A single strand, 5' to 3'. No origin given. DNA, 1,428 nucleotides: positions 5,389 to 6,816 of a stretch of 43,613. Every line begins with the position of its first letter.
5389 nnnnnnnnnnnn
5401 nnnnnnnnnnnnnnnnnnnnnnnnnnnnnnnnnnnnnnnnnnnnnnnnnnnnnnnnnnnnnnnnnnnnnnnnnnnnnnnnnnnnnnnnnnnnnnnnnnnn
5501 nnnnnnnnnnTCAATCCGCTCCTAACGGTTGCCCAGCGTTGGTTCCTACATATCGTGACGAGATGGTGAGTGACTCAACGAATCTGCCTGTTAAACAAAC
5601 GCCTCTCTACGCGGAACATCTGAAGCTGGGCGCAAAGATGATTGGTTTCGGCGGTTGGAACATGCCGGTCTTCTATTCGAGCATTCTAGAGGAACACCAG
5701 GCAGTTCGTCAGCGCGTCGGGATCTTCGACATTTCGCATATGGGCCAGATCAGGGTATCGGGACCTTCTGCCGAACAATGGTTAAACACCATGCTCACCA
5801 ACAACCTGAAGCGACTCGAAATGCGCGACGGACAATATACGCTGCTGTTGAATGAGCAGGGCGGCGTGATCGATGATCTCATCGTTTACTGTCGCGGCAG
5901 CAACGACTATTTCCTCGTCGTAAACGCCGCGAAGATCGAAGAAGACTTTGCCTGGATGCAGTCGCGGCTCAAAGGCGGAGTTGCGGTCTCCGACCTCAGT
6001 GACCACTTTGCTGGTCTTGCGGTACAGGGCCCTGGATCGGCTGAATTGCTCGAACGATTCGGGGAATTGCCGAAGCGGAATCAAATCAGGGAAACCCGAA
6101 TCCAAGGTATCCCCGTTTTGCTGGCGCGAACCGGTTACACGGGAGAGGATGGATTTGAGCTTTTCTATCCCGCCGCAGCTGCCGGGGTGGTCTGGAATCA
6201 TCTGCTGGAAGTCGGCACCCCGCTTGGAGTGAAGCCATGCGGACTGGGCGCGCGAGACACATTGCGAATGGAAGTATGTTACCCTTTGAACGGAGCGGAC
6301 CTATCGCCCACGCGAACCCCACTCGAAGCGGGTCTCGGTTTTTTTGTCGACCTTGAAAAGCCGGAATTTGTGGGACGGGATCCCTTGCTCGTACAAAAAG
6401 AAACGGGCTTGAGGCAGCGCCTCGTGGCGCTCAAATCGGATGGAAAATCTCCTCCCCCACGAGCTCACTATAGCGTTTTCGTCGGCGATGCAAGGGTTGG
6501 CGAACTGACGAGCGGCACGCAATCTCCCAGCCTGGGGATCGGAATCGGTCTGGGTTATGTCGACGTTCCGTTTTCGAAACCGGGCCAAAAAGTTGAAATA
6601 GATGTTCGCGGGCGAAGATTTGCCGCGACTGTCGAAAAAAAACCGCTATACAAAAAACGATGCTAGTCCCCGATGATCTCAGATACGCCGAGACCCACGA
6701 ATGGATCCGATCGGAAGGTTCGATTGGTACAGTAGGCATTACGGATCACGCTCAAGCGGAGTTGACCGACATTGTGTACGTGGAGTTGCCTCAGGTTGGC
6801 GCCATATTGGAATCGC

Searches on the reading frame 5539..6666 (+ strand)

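Call 40: search_protein_families(library=pfam, proteins=[window:5539-6666:+], max_evalue=0.00001)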
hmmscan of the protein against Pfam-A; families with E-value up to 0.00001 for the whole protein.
window:5539-6666:+ (375 aa): 2 families
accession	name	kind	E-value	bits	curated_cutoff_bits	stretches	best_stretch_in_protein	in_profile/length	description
PF01571.26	GCV_T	-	1.3e-89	300.2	25.6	1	23-269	1-255/255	Aminomethyltransferase folate-binding domain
PF08669.17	GCV_T_C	-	8.8e-23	80.5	25.9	1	294-372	2-80/80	Glycine cleavage T-protein C-terminal barrel domain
